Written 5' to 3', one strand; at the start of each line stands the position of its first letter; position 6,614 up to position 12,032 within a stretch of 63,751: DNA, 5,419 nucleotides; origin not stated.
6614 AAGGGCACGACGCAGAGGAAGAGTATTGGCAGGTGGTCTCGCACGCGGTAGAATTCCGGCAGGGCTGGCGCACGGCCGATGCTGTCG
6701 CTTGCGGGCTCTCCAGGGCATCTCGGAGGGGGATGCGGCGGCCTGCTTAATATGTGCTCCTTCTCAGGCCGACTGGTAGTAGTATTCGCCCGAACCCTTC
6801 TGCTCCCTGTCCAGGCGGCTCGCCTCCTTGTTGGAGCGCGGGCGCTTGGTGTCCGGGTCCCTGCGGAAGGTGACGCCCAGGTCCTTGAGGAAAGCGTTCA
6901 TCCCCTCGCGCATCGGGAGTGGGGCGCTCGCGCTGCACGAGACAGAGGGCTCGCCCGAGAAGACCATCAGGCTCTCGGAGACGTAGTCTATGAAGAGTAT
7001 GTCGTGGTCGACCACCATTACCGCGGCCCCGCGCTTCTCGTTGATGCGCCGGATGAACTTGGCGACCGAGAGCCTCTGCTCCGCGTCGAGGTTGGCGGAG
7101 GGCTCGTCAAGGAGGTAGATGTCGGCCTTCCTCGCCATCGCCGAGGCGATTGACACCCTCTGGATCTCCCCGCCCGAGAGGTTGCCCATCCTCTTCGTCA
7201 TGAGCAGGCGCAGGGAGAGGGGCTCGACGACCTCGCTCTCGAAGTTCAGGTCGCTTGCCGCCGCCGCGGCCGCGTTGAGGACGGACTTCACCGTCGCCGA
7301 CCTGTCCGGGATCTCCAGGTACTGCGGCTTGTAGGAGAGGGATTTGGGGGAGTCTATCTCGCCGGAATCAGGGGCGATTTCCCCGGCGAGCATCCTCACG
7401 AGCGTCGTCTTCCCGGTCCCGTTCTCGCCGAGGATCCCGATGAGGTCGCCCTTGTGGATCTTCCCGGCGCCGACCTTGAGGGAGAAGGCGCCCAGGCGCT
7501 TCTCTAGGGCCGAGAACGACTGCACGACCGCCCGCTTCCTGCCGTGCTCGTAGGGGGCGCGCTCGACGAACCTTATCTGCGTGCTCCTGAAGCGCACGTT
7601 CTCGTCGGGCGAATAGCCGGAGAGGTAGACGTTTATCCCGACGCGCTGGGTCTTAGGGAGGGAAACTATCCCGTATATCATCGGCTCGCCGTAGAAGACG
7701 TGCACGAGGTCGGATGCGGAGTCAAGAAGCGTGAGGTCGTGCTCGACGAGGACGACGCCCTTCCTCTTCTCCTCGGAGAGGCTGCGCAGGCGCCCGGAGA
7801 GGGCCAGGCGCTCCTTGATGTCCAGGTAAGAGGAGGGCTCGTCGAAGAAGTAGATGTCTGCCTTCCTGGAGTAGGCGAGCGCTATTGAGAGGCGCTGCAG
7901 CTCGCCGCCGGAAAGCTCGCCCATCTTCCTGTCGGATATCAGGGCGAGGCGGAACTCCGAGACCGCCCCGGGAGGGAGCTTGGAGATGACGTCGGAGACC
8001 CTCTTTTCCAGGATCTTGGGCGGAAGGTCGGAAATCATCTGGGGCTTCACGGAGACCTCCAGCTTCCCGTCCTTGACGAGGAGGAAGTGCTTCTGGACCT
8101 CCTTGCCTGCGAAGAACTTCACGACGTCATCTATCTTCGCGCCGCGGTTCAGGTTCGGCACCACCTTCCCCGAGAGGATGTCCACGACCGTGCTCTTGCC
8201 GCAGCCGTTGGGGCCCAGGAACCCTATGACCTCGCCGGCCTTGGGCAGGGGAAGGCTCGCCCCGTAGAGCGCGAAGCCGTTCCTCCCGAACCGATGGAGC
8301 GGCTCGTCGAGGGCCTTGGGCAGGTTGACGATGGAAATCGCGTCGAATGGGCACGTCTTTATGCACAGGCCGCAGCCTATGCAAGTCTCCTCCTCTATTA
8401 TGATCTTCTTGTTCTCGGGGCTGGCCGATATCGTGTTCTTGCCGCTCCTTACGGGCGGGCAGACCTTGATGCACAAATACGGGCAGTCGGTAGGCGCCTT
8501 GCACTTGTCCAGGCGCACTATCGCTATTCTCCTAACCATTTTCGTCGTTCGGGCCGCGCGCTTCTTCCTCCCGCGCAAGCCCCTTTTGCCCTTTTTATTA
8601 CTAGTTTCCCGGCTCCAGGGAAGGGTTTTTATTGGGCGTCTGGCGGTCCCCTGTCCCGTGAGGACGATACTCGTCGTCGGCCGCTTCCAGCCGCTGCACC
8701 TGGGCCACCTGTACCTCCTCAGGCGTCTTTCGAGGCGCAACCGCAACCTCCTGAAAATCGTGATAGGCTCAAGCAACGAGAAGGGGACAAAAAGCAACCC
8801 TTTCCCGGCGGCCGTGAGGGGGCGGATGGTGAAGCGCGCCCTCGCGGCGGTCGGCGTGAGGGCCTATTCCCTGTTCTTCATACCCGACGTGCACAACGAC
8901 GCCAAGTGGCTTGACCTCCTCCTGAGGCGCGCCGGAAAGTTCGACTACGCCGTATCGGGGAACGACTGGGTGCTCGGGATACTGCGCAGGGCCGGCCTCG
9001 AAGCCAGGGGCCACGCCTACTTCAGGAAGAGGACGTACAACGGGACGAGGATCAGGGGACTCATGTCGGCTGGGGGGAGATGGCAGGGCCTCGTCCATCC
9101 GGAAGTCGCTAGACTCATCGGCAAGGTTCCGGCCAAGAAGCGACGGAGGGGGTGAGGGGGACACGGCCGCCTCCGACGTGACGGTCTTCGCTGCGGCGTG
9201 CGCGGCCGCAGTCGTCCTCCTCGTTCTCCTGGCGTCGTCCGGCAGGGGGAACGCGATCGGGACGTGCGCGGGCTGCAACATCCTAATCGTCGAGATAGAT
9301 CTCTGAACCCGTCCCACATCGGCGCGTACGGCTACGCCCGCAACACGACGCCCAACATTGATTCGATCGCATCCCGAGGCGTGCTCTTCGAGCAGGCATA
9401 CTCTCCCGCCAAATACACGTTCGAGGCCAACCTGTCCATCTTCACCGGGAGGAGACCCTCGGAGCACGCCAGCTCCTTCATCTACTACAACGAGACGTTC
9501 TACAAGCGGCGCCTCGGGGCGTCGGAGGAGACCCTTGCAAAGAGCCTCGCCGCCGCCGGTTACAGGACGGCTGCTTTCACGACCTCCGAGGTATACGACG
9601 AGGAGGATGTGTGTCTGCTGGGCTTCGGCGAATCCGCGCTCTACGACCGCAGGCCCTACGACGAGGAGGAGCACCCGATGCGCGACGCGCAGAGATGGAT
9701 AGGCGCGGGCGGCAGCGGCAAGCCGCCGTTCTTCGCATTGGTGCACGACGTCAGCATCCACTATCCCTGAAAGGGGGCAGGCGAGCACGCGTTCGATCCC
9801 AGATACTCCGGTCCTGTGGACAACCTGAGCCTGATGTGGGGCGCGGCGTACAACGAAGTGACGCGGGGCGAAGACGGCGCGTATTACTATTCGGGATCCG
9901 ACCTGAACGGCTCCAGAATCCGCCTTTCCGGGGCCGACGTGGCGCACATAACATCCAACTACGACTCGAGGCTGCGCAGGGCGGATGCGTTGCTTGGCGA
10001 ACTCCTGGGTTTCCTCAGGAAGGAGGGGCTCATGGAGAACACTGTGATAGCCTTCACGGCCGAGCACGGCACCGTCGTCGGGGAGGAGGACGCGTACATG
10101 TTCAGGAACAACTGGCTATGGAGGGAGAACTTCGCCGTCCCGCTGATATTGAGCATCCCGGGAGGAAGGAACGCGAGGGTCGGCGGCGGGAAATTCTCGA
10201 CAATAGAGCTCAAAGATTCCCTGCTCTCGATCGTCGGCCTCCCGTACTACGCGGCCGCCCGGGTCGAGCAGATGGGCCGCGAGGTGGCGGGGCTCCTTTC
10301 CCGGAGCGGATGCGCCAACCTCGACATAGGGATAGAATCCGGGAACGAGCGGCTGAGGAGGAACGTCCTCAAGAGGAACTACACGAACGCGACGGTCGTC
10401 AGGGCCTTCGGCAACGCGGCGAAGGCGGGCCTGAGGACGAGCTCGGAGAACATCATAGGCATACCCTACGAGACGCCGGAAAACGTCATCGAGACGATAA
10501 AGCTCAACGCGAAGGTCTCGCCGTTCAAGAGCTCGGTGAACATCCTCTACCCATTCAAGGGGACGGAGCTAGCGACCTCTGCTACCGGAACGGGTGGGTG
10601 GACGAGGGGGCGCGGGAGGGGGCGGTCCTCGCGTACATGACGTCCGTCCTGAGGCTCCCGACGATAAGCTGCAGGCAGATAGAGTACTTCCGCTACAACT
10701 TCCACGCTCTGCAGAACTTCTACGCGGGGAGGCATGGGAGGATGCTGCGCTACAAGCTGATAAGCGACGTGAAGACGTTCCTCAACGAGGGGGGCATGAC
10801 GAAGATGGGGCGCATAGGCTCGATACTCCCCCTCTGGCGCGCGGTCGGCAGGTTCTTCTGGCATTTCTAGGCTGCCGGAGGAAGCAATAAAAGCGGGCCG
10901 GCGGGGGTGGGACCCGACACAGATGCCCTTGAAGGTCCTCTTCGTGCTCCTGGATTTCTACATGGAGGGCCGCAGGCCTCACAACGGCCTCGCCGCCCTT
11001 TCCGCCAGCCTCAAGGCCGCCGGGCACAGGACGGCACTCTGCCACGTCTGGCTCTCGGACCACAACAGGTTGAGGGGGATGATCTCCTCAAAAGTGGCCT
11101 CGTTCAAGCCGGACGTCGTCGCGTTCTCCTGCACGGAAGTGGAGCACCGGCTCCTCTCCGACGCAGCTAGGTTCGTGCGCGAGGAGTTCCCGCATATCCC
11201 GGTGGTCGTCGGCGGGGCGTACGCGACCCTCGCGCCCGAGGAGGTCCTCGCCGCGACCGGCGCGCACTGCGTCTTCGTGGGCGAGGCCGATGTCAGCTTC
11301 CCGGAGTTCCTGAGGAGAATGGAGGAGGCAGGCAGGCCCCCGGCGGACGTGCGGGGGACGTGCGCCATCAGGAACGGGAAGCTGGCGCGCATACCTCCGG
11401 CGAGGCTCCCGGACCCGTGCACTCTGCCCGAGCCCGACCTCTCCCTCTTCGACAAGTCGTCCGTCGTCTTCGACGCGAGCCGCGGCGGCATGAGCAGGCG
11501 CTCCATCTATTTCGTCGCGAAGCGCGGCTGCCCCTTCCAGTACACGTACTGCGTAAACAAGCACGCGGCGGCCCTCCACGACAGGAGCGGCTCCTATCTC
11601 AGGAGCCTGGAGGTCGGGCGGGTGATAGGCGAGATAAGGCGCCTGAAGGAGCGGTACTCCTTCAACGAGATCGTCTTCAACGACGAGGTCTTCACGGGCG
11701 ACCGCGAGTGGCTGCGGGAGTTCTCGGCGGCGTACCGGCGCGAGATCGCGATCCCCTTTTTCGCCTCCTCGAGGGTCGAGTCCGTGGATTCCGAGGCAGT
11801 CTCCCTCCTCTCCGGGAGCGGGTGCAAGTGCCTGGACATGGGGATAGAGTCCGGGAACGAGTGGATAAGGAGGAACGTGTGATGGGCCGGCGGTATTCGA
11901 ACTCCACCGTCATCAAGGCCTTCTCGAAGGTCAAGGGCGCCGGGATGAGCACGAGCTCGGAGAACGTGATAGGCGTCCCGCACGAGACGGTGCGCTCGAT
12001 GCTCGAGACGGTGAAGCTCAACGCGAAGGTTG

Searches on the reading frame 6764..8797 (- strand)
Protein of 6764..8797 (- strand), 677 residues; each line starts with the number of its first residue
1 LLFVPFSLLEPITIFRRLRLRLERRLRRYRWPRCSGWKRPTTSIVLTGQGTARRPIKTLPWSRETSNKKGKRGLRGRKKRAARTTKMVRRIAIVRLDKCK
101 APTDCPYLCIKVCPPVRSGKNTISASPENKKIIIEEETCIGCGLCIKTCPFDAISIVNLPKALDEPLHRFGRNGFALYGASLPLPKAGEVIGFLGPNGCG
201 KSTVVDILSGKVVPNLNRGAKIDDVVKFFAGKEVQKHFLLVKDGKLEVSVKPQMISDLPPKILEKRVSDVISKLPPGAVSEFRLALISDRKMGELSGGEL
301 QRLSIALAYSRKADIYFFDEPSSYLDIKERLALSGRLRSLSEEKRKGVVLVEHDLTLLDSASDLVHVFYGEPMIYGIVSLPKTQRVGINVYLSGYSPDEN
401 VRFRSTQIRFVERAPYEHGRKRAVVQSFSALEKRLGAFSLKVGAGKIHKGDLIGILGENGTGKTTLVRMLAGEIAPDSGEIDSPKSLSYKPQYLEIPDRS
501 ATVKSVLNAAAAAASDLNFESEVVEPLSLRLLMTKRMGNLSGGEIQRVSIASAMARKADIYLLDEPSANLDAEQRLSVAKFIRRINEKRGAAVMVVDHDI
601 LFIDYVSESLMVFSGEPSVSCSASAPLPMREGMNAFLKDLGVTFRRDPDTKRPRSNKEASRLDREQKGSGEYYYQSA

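Call 15: search_protein_families(library=pfam, proteins=[window:6764-8797:-], max_evalue=0.001)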
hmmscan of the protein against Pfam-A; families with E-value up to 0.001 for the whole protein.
window:6764-8797:- (677 aa): 21 families
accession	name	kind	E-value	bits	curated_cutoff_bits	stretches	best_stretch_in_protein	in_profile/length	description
PF00005.33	ABC_tran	-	4e-40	138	25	2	446-567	7-136/137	ABC transporter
PF02463.25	SMC_N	-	8.8e-15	55.2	40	2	180-369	16-213/220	RecF/RecN/SMC N terminal domain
PF13304.12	AAA_21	-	6.5e-11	43.3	27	0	192-209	3-20/304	AAA domain, putative AbiEii toxin, Type IV TA system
PF00037.32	Fer4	-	1.5e-07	31.3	21.1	1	132-155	1-24/24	4Fe-4S binding domain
PF25160.1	LdpA_Fe-S-bd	-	1.1e-06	28.7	27.6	1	102-156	2-45/49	LdpA Fe-S cluster-binding domain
PF13191.12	AAA_16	-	2.1e-06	28.8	32.6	1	451-598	25-140/167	AAA ATPase domain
PF12838.12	Fer4_7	-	2.1e-06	28.5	27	1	105-153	5-52/52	4Fe-4S dicluster domain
PF00004.35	AAA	-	3.4e-06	28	21.2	0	455-488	3-36/131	ATPase family associated with various cellular activities (AAA)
PF13476.12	AAA_23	-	4.1e-06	28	27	0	452-470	21-39/201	AAA domain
PF13481.12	AAA_25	-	4.7e-06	26.8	27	0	444-598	27-189/195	AAA domain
PF12837.12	Fer4_6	-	5.9e-06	26.4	25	1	132-154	2-24/24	4Fe-4S binding domain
PF12797.12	Fer4_2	-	1.7e-05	24.9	24.5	1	131-151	2-22/22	4Fe-4S binding domain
PF13237.11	Fer4_10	-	2.4e-05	24.6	25.5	1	131-151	1-21/53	4Fe-4S dicluster domain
PF13555.12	AAA_29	-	2.8e-05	24.2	27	0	182-214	17-48/61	P-loop containing region of AAA domain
PF03215.21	Rad17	-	3.2e-05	24.4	23.8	0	190-217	47-74/186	Rad17 P-loop domain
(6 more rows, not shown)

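Call 52: find_related_loci(query=window:6764-8797:-, collection=genome_contigs, flank=2000)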
Query window:6764-8797:- (677 aa) in genome_contigs; peptide patterns used: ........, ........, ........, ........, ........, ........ (x = any residue, [..] = any of these).
369 stretches matched a pattern; 123 encode a relative of the query (tblastn E <= 1e-3); the best 80 are kept; 80 distinct loci.
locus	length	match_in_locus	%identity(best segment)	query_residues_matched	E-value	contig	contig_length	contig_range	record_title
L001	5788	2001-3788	48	82-674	1e-176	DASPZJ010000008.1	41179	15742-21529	MAG TPA_asm: Thermoplasmata archaeon isolate SMAG_U11616 k141_957236, whole genome shotgun sequence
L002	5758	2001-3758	47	90-675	7e-170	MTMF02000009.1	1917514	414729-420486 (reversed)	MAG: Candidatus Hydrothermarchaeum profundi isolate JdFR-18 NRA7_48_1_length_1917514_cov_72, whole genome shotgun sequen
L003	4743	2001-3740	46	87-674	3e-170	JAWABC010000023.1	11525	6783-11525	MAG: Candidatus Nanoarchaeia archaeon isolate JZ-4_201709_bins_71 JZ-4_201709_bins_71_scaffold_23, whole genome shotgun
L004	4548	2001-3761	46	88-676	1e-171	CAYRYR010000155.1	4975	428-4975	MAG TPA_asm: uncultured Methanoregulaceae archaeon isolate SRP178699_co1_595 genome assembly, contig: NODE_25351_length_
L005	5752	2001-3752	49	90-677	2e-167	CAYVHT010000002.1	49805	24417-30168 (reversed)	MAG TPA_asm: uncultured archaeon isolate binchicken_co36_90 genome assembly, contig: NODE_343_length_49805_cov_8.653246,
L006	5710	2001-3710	49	90-675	5e-167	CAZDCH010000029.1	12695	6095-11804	MAG TPA_asm: uncultured Thermoplasmatales archaeon isolate binchicken_co6_521 genome assembly, contig: NODE_5761_length_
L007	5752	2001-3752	47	90-674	2e-166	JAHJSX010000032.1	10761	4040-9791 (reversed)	MAG: archaeon isolate OS_PC_MetaG.mb.32 OS_PC_MetaG.mb.32_k141_193192, whole genome shotgun sequence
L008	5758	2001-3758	46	90-677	2e-166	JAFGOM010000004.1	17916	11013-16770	MAG: Methanospirillaceae archaeon isolate Zod_Metabat.630 k87_187517, whole genome shotgun sequence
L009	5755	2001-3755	46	90-674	6e-166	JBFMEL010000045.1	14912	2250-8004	MAG: Thermoplasmatota archaeon isolate MAG244 MAG244_45, whole genome shotgun sequence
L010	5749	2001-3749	46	80-674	2e-165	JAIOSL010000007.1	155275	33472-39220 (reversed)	MAG: archaeon isolate SMBSF43 bin_24_k127_562499, whole genome shotgun sequence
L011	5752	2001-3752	47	83-674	1e-164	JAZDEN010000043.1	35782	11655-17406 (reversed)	MAG: archaeon isolate MEGAHIT-group-0.152 k141_15344574, whole genome shotgun sequence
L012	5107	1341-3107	47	81-674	1e-162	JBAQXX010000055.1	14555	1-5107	MAG: Methanothrix sp. isolate MFD12019_ilm_asm_bin55 k127_127550, whole genome shotgun sequence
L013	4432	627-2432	46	91-674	1e-162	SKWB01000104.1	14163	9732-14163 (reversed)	MAG: Halococcaceae archaeon isolate CSSed162cmB_185 CSSed16-2cmB-12776, whole genome shotgun sequence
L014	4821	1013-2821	44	91-675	3e-161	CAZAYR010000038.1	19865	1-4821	MAG TPA_asm: uncultured Salinarchaeum sp. isolate binchicken_co207_55 genome assembly, contig: NODE_2439_length_19865_co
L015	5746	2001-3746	45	90-675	1e-160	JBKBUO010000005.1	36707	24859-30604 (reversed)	MAG: Archaeoglobaceae archaeon isolate 21I_069.bin.26 NODE_5_length_36707_cov_11.184002, whole genome shotgun sequence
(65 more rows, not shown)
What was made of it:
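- Tried and rejected: The best identity to any of the species-representative genomes returned was 49%, spread over Thermoplasmata, Hydrothermarchaeota, Nanoarchaeia and methanogens (call 52).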

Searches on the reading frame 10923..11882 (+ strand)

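Call 15: search_protein_families(library=pfam, proteins=[window:10923-11882:+], max_evalue=0.001)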
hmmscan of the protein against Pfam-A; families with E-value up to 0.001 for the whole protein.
window:10923-11882:+ (319 aa): 2 families
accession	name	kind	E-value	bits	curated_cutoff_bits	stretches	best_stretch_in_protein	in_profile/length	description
PF02310.24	B12-binding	-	1.8e-16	60.5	32.1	1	20-129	14-120/121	B12 binding domain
PF04055.27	Radical_SAM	-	0.00021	21.9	29.5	1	201-317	5-118/166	Radical SAM superfamily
